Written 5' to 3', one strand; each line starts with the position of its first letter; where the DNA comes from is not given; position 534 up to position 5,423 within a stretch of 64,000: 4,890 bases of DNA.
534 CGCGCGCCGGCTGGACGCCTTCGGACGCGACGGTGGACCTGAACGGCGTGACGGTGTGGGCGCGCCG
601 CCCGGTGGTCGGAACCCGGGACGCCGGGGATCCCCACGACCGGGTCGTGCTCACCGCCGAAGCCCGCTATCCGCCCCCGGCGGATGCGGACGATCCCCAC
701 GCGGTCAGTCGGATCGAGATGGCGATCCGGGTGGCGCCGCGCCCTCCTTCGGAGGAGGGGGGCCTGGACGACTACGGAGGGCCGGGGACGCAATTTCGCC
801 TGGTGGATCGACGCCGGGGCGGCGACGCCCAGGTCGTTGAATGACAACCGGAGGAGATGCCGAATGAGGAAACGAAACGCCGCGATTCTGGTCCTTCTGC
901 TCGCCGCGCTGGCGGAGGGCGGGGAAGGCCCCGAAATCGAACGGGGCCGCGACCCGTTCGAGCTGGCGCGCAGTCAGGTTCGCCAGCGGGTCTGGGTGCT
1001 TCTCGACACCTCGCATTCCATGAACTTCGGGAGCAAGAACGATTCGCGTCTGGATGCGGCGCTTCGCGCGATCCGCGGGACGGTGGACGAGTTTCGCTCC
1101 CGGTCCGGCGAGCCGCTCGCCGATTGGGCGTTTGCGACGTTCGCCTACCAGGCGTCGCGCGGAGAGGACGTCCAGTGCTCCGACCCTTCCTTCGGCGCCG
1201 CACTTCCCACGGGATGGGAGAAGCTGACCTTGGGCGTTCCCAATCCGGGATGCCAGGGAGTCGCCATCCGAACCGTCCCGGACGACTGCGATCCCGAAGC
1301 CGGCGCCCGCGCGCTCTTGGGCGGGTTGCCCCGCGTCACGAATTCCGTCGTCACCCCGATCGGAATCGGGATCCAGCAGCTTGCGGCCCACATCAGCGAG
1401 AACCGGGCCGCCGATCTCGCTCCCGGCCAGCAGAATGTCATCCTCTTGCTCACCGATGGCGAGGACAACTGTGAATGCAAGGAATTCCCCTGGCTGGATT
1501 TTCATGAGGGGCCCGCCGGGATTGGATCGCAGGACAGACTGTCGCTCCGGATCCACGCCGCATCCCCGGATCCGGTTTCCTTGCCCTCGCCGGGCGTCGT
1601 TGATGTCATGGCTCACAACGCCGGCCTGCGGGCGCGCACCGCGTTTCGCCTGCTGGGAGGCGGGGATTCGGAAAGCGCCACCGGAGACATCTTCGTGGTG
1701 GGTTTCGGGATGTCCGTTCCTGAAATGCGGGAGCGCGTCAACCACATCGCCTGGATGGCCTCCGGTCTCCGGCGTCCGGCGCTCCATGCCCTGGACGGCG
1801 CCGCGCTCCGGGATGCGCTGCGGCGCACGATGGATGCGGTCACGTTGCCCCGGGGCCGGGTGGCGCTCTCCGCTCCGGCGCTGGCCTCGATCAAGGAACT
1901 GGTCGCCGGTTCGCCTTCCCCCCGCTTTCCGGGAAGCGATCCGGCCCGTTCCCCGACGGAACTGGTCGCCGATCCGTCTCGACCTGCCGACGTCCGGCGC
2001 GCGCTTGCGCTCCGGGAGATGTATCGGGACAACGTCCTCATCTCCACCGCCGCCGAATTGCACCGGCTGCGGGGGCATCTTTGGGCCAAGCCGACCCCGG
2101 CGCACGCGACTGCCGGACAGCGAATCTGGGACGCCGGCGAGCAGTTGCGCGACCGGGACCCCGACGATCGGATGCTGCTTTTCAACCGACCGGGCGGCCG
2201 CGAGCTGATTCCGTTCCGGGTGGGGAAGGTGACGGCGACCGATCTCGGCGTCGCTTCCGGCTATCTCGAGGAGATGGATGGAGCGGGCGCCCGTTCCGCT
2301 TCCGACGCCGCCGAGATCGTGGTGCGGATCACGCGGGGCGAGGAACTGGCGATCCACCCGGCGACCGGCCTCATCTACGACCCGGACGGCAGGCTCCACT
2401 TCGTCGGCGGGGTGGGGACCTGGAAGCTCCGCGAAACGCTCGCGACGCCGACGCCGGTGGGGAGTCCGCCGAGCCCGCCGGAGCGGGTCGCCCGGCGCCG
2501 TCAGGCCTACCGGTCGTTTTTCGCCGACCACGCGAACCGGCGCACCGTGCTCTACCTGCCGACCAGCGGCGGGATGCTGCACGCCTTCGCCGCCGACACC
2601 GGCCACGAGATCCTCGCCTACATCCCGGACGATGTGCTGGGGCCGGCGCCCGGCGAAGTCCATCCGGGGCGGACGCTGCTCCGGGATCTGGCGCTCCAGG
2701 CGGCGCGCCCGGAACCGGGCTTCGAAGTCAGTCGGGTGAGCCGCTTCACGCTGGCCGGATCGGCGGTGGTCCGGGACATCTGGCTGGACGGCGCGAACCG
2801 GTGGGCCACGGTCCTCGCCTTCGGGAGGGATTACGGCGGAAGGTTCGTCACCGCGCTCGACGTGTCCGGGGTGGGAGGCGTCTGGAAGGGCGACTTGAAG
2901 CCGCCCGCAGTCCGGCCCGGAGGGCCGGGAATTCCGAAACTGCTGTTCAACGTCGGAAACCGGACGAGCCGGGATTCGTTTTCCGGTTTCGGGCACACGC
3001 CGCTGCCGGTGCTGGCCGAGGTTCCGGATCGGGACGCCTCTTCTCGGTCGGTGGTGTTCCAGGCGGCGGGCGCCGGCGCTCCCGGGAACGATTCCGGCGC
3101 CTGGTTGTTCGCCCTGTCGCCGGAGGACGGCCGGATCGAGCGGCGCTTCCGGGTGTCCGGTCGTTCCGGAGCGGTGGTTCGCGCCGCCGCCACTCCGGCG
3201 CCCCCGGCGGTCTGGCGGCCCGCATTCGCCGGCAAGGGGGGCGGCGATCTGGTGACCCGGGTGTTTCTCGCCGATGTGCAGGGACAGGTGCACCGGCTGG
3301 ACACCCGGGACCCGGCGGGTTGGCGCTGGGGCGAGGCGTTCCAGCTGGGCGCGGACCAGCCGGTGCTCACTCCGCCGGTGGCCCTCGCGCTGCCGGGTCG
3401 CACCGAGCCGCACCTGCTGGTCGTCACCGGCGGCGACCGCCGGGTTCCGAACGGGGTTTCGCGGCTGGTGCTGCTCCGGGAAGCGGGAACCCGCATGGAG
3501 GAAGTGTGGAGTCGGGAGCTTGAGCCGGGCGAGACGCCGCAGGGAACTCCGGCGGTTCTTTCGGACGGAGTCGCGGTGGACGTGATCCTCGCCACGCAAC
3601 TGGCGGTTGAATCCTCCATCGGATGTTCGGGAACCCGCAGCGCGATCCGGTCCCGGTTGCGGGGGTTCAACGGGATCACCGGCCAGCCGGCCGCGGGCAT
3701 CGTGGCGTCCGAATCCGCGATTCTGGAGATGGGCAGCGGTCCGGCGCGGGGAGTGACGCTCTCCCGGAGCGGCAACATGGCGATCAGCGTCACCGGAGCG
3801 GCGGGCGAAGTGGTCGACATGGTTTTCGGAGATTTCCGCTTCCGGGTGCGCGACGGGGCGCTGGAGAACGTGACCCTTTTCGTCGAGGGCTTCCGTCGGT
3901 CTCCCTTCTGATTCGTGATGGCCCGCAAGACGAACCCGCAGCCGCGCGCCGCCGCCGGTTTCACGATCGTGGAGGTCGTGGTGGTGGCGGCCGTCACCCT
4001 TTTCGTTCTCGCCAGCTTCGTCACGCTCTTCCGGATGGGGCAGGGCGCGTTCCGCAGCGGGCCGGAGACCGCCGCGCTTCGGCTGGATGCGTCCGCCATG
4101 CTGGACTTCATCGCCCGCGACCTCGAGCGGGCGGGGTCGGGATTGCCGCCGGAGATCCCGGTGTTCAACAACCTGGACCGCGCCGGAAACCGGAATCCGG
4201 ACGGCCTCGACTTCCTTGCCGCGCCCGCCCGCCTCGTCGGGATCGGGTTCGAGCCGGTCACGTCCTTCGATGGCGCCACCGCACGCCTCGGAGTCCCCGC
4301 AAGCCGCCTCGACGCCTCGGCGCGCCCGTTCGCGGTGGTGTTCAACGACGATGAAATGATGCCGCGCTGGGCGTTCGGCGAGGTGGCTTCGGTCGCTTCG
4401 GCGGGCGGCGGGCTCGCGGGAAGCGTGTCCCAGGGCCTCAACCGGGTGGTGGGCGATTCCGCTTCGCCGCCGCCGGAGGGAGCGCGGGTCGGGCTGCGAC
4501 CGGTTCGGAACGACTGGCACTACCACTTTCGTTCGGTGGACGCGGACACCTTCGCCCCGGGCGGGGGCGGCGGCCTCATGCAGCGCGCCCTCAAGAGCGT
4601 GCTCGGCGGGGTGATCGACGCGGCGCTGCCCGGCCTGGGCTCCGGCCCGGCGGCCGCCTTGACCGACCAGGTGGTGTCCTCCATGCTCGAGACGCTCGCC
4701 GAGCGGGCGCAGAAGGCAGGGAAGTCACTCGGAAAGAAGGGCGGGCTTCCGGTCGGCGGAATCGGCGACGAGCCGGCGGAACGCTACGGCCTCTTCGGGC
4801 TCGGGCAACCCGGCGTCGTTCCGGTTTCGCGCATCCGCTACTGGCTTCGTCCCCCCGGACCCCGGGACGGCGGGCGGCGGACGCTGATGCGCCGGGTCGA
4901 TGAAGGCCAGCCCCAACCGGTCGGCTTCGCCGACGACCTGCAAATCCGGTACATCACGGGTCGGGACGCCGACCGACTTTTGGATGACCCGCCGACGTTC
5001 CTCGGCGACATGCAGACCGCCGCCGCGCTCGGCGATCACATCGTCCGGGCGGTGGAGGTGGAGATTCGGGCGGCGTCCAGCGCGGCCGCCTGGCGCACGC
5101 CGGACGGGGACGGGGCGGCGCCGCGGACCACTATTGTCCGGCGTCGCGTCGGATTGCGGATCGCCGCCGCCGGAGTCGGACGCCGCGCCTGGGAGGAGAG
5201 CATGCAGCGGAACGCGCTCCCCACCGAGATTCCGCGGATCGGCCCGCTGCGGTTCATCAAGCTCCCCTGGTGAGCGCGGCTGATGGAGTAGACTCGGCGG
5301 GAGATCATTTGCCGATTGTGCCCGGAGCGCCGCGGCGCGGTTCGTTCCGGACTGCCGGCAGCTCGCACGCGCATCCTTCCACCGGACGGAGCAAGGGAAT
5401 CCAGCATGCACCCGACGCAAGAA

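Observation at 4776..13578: Type III R-M island flanked by ~505-bp direct repeats of a pilin gene 3' end (Campbell-type acquisition)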

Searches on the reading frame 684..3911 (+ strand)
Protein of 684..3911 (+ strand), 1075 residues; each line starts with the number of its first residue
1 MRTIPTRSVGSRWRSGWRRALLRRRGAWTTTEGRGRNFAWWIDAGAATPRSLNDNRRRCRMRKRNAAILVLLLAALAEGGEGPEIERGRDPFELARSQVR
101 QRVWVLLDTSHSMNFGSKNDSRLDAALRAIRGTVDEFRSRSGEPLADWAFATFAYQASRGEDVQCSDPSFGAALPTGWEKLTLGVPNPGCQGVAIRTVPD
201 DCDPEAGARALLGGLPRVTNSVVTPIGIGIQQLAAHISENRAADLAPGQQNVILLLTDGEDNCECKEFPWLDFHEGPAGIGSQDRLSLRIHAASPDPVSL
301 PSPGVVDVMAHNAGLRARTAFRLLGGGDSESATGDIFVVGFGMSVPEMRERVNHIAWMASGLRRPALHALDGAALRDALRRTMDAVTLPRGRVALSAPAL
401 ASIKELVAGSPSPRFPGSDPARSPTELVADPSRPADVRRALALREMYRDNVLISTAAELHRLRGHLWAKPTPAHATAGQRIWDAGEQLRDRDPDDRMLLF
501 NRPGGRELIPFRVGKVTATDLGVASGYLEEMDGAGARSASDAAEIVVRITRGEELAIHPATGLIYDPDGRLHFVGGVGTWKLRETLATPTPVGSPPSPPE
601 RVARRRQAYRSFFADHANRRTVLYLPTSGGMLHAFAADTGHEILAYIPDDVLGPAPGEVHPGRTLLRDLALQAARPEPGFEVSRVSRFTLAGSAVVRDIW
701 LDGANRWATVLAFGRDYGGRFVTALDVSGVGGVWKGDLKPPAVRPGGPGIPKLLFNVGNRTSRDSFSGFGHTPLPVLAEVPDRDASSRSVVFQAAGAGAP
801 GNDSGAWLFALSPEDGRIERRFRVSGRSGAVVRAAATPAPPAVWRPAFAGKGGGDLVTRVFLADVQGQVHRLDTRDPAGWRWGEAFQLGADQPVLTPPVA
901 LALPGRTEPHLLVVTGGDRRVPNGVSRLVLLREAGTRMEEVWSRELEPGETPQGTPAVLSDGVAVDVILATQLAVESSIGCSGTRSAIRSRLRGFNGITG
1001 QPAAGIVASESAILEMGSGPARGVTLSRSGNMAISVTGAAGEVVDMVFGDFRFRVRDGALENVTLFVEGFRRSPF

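Call 5: search_protein_families(library=pfam, proteins=[window:684-3911:+], max_evalue=0.01)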
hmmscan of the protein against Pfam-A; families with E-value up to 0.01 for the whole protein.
window:684-3911:+ (1075 aa): 2 families
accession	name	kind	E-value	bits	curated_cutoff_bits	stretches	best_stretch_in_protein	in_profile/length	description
PF05567.17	T4P_PilY1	-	1.2e-05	24.8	28.1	1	609-733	31-154/411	PilY1 beta-propeller domain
PF13519.12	VWA_2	-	0.00088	20.3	27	0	103-136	1-34/107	von Willebrand factor type A domain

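Call 6: search_protein_families(library=ncbifam, proteins=[window:684-3911:+], max_evalue=0.01)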
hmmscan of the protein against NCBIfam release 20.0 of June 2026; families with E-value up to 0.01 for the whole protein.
window:684-3911:+ (1075 aa): 0 families

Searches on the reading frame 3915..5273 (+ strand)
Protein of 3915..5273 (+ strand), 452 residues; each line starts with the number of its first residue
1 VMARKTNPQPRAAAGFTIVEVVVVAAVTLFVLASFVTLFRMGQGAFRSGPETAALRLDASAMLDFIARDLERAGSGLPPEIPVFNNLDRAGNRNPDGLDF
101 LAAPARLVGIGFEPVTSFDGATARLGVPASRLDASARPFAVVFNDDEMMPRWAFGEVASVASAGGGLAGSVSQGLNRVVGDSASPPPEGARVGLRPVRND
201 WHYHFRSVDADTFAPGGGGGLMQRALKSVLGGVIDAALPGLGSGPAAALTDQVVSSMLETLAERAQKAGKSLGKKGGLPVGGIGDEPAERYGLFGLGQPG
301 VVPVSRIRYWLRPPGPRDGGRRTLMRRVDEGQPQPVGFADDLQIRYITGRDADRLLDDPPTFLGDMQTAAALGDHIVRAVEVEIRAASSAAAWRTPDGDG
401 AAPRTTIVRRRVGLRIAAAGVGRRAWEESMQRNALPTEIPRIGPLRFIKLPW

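Call 5: search_protein_families(library=pfam, proteins=[window:3915-5273:+], max_evalue=0.01)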
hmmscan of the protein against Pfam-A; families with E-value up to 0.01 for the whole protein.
window:3915-5273:+ (452 aa): 1 family
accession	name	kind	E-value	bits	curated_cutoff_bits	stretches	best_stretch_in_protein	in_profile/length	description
PF07963.17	N_methyl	-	0.0053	16.7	21.2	1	11-34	2-25/27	Prokaryotic N-terminal methylation motif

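Call 6: search_protein_families(library=ncbifam, proteins=[window:3915-5273:+], max_evalue=0.01)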
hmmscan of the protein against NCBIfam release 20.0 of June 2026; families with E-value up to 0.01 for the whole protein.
window:3915-5273:+ (452 aa): 0 families

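Call 12: find_homologous_proteins(query=window:3915-5273:+)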
Query window:3915-5273:+ (452 aa): 80 proteins with E <= 0.001 among 8000 candidates.
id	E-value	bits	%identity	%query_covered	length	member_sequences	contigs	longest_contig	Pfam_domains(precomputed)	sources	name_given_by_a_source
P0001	1.0e-227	775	81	100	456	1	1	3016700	-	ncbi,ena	-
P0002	6.8e-188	643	68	100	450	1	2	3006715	-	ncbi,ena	-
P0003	6.4e-181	620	69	98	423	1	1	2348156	-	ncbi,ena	-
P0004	3.7e-144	499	57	97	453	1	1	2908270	-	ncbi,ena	-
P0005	1.8e-141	490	57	98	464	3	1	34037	-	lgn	-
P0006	5.8e-139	482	56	99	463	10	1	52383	-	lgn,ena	-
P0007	1.7e-138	481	58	97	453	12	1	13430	-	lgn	-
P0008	1.3e-137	478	58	97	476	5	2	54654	-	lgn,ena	-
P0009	1.8e-136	474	56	97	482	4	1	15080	-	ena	-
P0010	2.4e-136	473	56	97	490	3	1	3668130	-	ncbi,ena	-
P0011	4.0e-136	473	56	97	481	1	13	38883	-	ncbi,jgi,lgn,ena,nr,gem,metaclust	ncbi:MAG: hypothetical protein OXE58_07290 [Acidobacteria bacterium]|nr:hypothetical protein [Acidob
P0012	4.8e-136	472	56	97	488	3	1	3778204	-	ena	-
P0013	1.4e-135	471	55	99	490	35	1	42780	-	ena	-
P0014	2.9e-135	470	55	97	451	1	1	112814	-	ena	-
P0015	7.6e-135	468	55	98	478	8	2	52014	-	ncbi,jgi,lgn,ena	-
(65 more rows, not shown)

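Call 13: find_encoding_contigs(protein=P0001, flank=10000, max_places=3)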
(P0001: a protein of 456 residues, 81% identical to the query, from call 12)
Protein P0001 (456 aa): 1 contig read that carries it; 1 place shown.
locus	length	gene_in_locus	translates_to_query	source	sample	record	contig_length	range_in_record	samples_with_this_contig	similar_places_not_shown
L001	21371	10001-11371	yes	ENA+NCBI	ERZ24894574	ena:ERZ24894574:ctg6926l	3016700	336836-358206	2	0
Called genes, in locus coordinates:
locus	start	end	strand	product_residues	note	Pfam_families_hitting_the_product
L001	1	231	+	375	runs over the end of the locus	PF00437:T2SSE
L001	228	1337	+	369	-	PF00482:T2SSF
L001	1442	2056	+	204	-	PF07963:N_methyl (weak)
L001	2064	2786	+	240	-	PF00005:ABC_tran, PF13304:AAA_21 (faint)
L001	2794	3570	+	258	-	-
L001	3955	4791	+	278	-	-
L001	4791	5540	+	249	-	PF06750:A24_N_bact, PF01478:Peptidase_A24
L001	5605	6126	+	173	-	-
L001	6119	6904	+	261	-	-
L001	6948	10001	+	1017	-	PF05567:T4P_PilY1 (faint)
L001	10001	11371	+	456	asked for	-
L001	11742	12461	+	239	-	-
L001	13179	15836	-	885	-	PF01411:tRNA-synt_2c, PF07973:tRNA_SAD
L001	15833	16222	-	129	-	PF21982:RecX_HTH1 (faint), PF02631:RecX_HTH2 (weak)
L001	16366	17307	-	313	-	PF00069:Pkinase, PF01636:APH (faint), PF07714:PK_Tyr_Ser-Thr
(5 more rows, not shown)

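Call 14: find_encoding_contigs(protein=P0002, flank=10000, max_places=3)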
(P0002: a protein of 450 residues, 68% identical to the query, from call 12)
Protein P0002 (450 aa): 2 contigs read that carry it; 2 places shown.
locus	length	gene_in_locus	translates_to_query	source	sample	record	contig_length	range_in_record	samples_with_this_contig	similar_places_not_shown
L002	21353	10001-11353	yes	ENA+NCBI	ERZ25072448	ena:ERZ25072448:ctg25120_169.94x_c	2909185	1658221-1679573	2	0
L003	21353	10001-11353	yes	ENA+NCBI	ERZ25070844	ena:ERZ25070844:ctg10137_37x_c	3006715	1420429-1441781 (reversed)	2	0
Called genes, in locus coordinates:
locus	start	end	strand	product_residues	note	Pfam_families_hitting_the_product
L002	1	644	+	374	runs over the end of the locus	PF00437:T2SSE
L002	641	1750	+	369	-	PF00482:T2SSF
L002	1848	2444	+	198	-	PF07963:N_methyl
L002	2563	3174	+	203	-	PF00005:ABC_tran, PF13304:AAA_21 (faint)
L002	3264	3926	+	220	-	-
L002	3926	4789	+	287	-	-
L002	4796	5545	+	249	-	PF06750:A24_N_bact, PF01478:Peptidase_A24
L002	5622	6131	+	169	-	-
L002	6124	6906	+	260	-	-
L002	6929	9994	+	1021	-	-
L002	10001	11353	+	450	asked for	-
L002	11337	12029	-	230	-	PF01209:Ubie_methyltran, PF13489:Methyltransf_23, PF13847:Methyltransf_31, PF08241:Methyltransf_11, PF08242:Methyltransf_12, PF13649:Methyltransf_25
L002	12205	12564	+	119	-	PF02416:TatA_B_E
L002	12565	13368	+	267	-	PF00902:TatC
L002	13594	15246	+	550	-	PF00595:PDZ (weak), PF13180:PDZ_2 (weak), PF17820:PDZ_6, PF03572:Peptidase_S41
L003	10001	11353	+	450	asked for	-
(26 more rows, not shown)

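Call 15: find_encoding_contigs(protein=P0003, flank=10000, max_places=3)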
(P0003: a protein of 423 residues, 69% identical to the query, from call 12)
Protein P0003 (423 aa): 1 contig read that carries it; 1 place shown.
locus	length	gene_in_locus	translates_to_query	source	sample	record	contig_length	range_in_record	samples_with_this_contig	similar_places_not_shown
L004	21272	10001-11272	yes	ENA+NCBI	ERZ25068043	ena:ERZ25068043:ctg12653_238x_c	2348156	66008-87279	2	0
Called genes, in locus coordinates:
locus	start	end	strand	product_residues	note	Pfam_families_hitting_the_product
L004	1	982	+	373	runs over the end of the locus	PF00437:T2SSE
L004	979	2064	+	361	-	PF00482:T2SSF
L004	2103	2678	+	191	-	PF07963:N_methyl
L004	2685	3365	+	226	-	PF00005:ABC_tran, PF13304:AAA_21 (faint)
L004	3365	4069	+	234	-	-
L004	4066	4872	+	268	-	-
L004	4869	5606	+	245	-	PF06750:A24_N_bact, PF01478:Peptidase_A24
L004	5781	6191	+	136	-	-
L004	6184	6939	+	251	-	-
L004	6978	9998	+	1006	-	PF05567:T4P_PilY1 (weak)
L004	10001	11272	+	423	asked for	-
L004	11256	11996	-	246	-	PF01209:Ubie_methyltran, PF13489:Methyltransf_23, PF13649:Methyltransf_25, PF13847:Methyltransf_31, PF08241:Methyltransf_11, PF08242:Methyltransf_12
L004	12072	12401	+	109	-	PF02416:TatA_B_E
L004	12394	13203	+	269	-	PF00902:TatC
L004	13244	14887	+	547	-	PF00595:PDZ (weak), PF13180:PDZ_2 (faint), PF17820:PDZ_6, PF03572:Peptidase_S41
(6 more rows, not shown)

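Call 19: find_related_loci(query=window:3915-5273:+, collection=genome_contigs, flank=10000)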
Query window:3915-5273:+ (452 aa) in genome_contigs; peptide patterns used: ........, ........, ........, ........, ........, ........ (x = any residue, [..] = any of these).
146 stretches matched a pattern; 4 encode a relative of the query (tblastn E <= 1e-3); 4 distinct loci.
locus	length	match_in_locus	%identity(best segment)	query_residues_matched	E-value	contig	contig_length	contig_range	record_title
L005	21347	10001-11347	81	3-452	0e+0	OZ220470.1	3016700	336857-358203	MAG: Vicinamibacteria bacterium isolate 188da4bf-f1c8-4219-a28b-c38109137c31 genome assembly, chromosome: 1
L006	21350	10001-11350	68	1-452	3e-177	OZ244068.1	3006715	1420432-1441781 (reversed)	MAG: Vicinamibacteria bacterium isolate 171d4372-a0b6-4c87-835a-0c0263473d05 genome assembly, chromosome: 1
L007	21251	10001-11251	69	11-450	3e-176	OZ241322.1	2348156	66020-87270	MAG: Vicinamibacteria bacterium isolate e57db084-d0b4-413a-9b9d-0a793531acb6 genome assembly, chromosome: 1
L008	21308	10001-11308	57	13-452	2e-130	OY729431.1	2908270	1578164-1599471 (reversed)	MAG: Vicinamibacteria bacterium isolate 6b1ebb23-bf14-4213-9fd5-2478dc99539b genome assembly, chromosome: 1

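Call 20: find_related_loci(query=window:3915-5273:+, collection=metagenome_contigs, flank=10000)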
Query window:3915-5273:+ (452 aa) in metagenome_contigs; peptide patterns used: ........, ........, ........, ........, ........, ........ (x = any residue, [..] = any of these).
197 stretches matched a pattern, but none encodes a relative of the query by tblastn (E <= 1e-3).

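Call 38: list_cluster_members(proteins=[P0081, P0100, window:3915-5273:+, window:3918-5273:+, window:13568-14569:+, window:7799-9040:-, window:14606-16054:+])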
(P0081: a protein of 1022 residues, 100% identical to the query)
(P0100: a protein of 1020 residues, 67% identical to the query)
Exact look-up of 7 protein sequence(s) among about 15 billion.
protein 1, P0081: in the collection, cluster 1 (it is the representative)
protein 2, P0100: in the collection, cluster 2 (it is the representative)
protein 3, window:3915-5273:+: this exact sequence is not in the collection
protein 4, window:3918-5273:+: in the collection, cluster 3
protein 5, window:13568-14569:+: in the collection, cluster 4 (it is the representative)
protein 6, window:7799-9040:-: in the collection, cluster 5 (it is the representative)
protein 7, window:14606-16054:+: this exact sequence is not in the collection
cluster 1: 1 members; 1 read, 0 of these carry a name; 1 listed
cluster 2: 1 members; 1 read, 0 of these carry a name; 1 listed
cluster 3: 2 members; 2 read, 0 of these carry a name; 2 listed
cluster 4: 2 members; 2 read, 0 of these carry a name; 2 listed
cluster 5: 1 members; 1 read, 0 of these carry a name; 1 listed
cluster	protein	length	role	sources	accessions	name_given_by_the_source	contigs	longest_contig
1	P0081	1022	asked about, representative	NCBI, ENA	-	-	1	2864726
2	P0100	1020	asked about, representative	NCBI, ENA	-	-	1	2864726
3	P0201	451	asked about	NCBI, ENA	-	-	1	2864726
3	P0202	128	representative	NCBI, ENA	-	-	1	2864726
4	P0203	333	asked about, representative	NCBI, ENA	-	-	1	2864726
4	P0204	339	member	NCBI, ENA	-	-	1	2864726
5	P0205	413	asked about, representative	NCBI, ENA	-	-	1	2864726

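Call 43: search_protein_families(library=padloc, proteins=[window:3918-5273:+], max_evalue=0.001)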
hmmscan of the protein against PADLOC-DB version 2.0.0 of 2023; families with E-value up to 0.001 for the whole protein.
window:3918-5273:+ (451 aa): 0 families
